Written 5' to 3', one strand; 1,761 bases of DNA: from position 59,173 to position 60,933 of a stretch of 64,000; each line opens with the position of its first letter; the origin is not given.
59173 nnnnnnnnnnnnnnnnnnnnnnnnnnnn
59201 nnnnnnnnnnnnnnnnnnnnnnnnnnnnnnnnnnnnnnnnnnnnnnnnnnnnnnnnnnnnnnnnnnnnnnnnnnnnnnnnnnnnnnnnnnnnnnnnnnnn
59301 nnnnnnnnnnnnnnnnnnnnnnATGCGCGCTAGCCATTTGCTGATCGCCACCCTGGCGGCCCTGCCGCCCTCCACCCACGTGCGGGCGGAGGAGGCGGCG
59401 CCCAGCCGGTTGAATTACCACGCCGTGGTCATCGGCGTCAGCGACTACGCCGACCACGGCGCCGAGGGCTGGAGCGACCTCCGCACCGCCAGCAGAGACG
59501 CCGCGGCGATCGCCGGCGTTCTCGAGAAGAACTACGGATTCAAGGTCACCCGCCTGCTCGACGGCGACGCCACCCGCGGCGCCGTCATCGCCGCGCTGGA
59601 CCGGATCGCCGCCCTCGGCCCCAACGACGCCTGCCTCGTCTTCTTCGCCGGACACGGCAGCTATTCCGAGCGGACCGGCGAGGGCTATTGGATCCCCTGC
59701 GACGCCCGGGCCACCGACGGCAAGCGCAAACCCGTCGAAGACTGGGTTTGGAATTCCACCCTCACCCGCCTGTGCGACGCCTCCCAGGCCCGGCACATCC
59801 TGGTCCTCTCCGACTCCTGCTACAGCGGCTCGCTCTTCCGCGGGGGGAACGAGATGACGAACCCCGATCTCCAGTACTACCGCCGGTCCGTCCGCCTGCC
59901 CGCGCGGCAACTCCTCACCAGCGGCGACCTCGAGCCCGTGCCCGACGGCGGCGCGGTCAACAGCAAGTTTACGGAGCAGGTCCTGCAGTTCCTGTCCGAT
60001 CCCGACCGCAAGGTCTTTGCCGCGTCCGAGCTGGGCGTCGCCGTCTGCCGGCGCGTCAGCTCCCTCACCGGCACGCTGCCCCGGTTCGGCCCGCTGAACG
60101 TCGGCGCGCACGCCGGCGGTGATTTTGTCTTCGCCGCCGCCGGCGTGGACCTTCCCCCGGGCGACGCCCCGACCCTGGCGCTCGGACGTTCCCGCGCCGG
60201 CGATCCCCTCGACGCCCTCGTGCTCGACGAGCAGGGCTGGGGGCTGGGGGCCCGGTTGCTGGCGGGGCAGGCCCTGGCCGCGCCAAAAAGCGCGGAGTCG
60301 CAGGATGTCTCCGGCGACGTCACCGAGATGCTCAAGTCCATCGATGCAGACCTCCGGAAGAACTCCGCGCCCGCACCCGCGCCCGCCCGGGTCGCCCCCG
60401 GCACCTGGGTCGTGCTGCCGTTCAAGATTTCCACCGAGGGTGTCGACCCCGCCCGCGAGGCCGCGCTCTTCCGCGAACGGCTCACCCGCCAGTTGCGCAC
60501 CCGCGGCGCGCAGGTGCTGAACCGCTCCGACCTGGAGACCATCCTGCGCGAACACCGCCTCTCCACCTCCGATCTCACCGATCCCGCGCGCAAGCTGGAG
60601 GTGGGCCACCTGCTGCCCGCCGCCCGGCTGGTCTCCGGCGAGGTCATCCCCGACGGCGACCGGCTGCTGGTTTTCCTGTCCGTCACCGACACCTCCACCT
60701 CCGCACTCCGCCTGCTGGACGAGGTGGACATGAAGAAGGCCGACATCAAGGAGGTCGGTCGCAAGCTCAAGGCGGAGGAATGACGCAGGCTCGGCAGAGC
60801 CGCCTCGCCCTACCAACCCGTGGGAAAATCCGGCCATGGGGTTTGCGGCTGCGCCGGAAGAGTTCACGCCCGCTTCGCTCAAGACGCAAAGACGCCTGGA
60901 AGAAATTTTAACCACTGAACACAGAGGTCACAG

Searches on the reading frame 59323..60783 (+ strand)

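Call 55: search_protein_families(library=pfam, proteins=[window:59323-60783:+], max_evalue=0.001)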
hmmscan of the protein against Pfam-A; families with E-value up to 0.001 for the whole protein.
window:59323-60783:+ (486 aa): 2 families
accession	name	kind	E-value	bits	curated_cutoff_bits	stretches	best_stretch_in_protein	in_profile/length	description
PF00656.27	Peptidase_C14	-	1.2e-13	51.7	21.4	1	33-174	3-134/233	Caspase domain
PF03783.19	CsgG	-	0.00073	19.3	20.8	0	397-442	55-99/210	Curli production assembly/transport component CsgG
